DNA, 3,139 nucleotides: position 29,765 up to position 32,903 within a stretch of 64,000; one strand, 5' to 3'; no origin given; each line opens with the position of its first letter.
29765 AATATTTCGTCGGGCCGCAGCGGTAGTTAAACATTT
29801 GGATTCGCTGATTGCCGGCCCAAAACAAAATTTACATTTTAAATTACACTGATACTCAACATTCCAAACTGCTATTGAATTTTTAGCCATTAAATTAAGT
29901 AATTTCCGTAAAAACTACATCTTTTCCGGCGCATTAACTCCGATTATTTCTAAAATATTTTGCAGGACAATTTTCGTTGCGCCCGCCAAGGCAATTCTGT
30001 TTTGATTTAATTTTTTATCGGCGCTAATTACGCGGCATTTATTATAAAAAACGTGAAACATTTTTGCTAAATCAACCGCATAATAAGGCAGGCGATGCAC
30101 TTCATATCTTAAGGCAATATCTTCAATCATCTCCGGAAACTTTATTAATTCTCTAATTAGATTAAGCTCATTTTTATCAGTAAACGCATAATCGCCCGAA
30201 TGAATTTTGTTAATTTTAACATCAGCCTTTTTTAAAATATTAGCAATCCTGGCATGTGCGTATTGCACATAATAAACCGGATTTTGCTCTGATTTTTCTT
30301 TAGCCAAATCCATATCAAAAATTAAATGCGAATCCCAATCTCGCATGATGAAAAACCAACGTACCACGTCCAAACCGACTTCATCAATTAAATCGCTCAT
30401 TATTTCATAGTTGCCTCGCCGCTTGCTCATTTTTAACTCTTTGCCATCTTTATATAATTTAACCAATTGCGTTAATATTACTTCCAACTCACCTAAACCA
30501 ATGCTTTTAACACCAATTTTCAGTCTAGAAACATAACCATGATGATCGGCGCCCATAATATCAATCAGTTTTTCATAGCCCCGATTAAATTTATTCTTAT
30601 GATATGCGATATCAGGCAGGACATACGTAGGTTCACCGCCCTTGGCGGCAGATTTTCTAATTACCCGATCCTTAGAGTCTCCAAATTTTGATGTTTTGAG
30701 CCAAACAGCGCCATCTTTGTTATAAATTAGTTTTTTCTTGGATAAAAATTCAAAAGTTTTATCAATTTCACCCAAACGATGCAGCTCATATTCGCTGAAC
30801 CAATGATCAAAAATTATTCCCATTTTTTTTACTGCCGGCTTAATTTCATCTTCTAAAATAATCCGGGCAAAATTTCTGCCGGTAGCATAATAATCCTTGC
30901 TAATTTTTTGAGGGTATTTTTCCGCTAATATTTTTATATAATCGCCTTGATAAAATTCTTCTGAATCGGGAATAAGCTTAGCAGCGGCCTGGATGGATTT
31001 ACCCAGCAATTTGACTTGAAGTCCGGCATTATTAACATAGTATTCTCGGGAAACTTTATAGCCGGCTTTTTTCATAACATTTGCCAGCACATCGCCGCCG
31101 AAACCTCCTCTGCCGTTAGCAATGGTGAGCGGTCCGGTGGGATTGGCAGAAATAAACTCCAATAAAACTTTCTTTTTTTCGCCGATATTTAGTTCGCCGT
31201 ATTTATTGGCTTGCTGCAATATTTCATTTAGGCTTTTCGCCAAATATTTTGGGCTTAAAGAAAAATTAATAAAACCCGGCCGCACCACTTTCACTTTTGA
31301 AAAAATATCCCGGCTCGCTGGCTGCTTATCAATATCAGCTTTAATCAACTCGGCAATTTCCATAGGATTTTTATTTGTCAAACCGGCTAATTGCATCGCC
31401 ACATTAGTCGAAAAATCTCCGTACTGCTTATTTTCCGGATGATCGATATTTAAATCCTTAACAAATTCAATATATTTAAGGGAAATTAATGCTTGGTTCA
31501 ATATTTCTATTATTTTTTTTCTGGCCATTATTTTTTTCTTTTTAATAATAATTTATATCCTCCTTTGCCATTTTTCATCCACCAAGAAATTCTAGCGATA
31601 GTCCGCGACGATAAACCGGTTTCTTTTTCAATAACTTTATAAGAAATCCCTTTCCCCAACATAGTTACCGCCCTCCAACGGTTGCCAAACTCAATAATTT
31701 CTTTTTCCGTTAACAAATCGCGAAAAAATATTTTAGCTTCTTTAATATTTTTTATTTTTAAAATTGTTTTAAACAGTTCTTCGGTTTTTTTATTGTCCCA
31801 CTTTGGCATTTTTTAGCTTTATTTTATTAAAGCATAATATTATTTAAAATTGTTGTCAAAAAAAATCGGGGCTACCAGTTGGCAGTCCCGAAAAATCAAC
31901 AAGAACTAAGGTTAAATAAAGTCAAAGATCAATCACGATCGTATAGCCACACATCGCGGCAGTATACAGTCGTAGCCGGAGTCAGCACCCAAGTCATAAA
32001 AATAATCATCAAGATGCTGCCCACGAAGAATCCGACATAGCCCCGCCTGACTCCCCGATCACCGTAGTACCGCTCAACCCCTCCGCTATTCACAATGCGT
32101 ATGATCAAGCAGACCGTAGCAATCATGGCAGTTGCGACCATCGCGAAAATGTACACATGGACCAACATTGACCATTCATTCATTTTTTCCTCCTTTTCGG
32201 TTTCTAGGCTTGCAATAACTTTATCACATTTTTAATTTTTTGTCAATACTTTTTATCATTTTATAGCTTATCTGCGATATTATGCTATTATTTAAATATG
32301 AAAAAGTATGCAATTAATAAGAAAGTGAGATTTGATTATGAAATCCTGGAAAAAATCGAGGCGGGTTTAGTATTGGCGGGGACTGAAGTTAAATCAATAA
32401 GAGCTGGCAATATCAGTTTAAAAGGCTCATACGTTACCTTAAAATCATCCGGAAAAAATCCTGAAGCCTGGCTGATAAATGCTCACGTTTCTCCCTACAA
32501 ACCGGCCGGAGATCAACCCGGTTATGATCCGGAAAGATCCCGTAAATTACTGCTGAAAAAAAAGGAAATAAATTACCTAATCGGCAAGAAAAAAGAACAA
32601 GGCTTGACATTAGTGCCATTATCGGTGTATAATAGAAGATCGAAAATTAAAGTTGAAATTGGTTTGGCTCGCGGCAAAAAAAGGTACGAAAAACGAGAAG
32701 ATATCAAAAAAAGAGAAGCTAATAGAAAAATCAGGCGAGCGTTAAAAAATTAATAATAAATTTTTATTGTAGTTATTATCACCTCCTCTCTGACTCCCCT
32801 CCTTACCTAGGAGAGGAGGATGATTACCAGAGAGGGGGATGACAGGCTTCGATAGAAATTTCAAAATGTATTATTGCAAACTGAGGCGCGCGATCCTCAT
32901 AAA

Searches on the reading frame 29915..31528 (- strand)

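Call 75: search_protein_families(library=pfam, proteins=[window:29915-31528:-], max_evalue=0.01)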
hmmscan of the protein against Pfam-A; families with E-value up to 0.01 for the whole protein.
window:29915-31528:- (537 aa): 5 families
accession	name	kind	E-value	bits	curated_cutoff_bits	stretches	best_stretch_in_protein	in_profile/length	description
PF05746.21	DALR_1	-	7.5e-36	123.2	22.3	1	421-537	1-117/117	DALR anticodon binding domain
PF03485.21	Arg_tRNA_synt_N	-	1.5e-18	67.6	21.5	1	5-91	2-85/85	Arginyl tRNA synthetase N terminal domain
PF00750.26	tRNA-synt_1d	-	4.4e-12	46.1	23.3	1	100-383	2-297/349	tRNA synthetases class I (R), catalytic domain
PF01406.26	tRNA-synt_1e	-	0.0013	18.6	27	0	365-407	252-294/301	tRNA synthetases class I (C) catalytic domain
PF00133.28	tRNA-synt_1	-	0.0018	17.5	22.7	1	357-397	368-406/414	tRNA synthetases class I (I, L, M and V)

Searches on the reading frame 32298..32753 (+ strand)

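Call 75: search_protein_families(library=pfam, proteins=[window:32298-32753:+], max_evalue=0.01)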
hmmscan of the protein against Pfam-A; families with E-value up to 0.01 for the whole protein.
window:32298-32753:+ (151 aa): 1 family
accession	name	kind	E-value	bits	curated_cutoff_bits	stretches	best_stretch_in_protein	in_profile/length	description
PF01668.23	SmpB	-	4.5e-53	179.5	27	1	5-151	2-143/143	SmpB protein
